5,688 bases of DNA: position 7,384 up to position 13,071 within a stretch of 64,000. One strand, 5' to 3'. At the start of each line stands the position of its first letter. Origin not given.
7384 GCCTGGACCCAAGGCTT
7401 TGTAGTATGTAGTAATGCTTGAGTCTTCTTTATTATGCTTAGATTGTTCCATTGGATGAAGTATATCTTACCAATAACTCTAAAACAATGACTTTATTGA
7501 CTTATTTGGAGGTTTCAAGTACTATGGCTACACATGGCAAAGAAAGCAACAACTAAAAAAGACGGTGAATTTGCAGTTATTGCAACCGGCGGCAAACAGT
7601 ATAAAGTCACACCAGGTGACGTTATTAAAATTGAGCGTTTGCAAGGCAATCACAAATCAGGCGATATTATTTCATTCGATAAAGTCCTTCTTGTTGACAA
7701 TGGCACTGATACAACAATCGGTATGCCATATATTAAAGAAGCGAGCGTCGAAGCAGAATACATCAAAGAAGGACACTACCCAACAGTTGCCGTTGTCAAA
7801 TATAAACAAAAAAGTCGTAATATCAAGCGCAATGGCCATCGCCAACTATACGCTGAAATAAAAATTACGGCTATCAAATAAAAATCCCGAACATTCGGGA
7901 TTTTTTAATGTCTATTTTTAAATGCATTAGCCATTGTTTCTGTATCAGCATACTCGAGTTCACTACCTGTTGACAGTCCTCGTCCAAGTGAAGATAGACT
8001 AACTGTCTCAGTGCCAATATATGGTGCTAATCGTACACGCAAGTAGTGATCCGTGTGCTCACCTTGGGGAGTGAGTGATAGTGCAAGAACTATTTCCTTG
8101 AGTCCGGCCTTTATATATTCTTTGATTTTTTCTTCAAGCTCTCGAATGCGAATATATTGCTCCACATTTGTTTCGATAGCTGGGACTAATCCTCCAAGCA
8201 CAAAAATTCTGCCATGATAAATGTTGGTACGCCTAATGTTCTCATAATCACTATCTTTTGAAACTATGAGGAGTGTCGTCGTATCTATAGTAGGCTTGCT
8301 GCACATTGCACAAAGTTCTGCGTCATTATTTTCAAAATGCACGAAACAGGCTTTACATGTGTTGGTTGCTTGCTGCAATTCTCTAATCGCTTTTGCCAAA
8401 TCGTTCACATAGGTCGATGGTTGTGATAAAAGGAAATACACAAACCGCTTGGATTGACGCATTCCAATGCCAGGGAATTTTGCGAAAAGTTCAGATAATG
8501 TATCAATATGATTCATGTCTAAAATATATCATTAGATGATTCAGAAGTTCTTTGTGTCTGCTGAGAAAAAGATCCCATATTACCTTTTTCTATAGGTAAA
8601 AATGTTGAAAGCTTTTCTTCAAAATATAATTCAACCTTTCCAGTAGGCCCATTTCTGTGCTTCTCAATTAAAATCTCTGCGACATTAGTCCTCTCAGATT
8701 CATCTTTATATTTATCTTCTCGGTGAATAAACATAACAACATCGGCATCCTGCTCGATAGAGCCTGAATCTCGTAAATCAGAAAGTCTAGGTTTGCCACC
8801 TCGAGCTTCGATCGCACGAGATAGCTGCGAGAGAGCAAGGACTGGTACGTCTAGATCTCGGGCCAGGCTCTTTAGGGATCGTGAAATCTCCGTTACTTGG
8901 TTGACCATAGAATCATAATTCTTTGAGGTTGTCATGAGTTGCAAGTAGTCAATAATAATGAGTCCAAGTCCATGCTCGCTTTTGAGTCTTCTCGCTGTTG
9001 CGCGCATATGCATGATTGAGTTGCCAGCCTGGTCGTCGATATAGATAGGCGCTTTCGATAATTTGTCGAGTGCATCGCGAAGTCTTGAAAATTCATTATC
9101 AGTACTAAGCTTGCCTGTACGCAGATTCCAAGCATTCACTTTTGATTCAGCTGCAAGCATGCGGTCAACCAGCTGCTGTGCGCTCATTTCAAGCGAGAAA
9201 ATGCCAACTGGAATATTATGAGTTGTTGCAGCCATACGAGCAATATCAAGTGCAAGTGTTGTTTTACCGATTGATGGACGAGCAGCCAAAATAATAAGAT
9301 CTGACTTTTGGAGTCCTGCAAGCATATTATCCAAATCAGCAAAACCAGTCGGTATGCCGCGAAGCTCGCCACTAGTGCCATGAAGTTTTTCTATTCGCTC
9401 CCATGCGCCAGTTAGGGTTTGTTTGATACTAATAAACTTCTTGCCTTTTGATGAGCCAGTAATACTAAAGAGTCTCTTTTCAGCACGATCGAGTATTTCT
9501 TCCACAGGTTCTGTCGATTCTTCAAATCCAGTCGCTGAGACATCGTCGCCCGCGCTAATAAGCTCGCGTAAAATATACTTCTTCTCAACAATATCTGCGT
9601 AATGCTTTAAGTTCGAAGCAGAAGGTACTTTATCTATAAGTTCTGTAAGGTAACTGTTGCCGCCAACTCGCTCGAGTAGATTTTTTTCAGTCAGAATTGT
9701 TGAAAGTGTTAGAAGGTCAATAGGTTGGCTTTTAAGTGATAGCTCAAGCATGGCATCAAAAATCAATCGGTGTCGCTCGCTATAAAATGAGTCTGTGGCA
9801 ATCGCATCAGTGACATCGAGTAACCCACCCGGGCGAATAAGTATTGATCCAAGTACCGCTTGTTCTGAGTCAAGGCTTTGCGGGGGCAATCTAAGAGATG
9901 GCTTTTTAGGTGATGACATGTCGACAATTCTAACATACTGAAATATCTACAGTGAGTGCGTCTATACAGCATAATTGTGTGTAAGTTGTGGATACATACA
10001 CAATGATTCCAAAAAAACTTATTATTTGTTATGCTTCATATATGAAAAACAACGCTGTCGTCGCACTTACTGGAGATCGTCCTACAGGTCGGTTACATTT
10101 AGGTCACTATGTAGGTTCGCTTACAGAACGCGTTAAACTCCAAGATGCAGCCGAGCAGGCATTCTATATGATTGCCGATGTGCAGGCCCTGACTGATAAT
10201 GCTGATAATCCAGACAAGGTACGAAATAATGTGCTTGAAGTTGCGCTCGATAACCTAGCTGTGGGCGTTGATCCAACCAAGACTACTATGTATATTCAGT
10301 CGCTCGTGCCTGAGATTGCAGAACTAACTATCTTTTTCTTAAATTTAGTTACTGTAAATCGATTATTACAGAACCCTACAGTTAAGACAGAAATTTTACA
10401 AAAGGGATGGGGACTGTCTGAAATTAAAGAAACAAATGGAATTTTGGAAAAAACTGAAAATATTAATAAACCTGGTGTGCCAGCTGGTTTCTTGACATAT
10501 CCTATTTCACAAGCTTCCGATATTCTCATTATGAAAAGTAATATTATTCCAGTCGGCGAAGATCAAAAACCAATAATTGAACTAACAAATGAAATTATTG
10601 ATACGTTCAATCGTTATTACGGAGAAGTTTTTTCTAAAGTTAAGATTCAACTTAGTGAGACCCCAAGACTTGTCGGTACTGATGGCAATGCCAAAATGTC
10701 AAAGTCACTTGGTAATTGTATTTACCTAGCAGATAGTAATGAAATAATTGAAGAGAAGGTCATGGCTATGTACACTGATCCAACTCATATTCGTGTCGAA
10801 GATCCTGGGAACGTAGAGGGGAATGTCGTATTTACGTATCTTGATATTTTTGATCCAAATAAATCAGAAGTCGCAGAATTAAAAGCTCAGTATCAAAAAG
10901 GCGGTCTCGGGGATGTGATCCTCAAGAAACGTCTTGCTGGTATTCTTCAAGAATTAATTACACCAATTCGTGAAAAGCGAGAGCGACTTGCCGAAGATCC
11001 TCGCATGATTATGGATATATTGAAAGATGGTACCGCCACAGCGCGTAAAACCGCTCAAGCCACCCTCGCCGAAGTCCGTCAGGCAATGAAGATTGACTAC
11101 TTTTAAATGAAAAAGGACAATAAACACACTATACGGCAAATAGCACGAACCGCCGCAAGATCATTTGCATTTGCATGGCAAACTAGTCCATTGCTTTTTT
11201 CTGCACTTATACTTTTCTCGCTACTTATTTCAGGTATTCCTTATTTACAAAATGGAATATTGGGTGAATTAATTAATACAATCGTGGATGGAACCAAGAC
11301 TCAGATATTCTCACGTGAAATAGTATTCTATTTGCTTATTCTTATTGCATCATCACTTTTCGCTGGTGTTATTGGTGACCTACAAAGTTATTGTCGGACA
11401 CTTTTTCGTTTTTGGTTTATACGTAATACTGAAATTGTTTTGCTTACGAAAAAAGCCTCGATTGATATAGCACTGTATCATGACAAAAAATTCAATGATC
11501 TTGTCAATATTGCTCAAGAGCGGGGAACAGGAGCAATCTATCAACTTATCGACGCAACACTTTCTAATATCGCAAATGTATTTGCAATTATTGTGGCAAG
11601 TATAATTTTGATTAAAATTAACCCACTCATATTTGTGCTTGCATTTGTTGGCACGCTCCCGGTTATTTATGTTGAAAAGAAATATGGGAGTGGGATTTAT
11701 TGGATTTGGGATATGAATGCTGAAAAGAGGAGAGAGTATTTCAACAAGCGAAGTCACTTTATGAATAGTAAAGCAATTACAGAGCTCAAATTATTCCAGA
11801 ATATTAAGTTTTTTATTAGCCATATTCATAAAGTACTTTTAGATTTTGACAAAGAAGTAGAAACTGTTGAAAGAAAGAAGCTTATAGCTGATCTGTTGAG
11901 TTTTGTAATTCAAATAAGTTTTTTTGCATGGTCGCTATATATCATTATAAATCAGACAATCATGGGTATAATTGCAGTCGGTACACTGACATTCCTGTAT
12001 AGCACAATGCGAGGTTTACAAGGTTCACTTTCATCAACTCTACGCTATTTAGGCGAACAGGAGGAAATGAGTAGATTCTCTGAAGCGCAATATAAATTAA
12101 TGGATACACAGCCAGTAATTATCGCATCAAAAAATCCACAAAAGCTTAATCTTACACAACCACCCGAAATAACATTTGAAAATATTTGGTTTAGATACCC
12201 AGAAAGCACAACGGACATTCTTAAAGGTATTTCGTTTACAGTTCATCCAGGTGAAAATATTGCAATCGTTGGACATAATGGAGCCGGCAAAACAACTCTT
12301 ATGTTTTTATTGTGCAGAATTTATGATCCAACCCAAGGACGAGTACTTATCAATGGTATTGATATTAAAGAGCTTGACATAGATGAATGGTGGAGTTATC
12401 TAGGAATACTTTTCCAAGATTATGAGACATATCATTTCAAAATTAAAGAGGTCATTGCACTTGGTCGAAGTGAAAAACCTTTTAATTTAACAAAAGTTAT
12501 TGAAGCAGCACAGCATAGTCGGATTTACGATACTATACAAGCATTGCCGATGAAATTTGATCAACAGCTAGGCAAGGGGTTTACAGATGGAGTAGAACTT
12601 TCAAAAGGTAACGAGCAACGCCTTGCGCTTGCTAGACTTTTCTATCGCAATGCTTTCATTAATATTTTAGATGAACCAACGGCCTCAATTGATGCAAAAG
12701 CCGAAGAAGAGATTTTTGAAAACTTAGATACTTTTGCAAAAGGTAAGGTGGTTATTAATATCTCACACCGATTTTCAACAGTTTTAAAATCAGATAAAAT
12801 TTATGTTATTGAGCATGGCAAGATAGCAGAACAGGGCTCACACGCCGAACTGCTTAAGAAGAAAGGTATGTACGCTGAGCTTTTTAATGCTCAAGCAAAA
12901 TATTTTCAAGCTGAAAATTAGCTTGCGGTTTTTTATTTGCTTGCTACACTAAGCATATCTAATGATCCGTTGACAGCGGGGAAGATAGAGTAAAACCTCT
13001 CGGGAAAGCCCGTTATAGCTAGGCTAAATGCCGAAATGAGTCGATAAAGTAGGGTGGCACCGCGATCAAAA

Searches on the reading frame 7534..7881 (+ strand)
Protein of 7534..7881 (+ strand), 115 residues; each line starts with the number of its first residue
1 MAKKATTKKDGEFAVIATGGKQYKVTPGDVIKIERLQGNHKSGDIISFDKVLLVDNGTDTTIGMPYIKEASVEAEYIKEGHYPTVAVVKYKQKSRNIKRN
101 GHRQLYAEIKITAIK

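Call 35: search_protein_families(library=pfam, proteins=[window:7534-7881:+], max_evalue=0.00001)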
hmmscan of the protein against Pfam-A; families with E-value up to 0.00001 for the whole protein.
window:7534-7881:+ (115 aa): 1 family
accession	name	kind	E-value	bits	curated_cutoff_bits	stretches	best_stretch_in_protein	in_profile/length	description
PF00829.26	Ribosomal_L21p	-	2.1e-31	108.5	27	1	13-114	2-99/99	Ribosomal prokaryotic L21 protein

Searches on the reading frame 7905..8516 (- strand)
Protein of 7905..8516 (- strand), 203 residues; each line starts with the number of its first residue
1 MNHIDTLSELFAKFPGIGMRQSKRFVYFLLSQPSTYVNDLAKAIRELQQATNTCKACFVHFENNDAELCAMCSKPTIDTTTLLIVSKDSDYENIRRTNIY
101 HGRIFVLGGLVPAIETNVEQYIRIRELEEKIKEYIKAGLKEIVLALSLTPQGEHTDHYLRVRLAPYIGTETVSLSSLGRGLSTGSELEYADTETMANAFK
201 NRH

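Call 43: search_protein_families(library=pfam, proteins=[window:7905-8516:-], max_evalue=0.00001)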
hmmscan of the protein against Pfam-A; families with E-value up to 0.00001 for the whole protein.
window:7905-8516:- (203 aa): 3 families
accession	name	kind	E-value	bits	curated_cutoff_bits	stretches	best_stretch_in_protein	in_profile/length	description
PF21175.2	RecR_C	-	1.4e-07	31.2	22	1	180-202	1-23/24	RecR, C-terminal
PF13662.12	Toprim_4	-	1.1e-06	29.2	25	1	81-161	2-72/85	Toprim domain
PF21176.3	RecR_HhH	-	4.1e-06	27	27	1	4-46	1-43/45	RecR, helix-hairpin-helix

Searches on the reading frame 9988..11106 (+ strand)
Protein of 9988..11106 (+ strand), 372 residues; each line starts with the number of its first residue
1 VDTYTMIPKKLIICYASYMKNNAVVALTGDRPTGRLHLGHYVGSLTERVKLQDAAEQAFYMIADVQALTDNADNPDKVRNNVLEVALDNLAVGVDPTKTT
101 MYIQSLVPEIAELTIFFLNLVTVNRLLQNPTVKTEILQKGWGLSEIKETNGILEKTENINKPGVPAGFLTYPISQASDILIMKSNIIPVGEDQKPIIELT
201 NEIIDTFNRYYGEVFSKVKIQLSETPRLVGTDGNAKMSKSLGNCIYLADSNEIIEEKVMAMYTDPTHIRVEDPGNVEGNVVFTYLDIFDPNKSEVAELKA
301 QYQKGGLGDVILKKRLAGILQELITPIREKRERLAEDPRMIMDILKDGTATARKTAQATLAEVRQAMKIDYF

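Call 43: search_protein_families(library=pfam, proteins=[window:9988-11106:+], max_evalue=0.00001)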
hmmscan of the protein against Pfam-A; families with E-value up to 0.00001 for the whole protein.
window:9988-11106:+ (372 aa): 1 family
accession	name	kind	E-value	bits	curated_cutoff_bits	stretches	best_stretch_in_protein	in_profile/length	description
PF00579.31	tRNA-synt_1b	-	1.6e-54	185.6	21.1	1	20-323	2-290/292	tRNA synthetases class I (W and Y)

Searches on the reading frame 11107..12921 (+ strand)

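Call 43: search_protein_families(library=pfam, proteins=[window:11107-12921:+], max_evalue=0.00001)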
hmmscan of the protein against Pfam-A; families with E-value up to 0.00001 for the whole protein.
window:11107-12921:+ (604 aa): 1 family
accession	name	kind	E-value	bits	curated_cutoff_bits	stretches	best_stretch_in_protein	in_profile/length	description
PF00005.33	ABC_tran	-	4.4e-28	99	25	1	372-526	1-137/137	ABC transporter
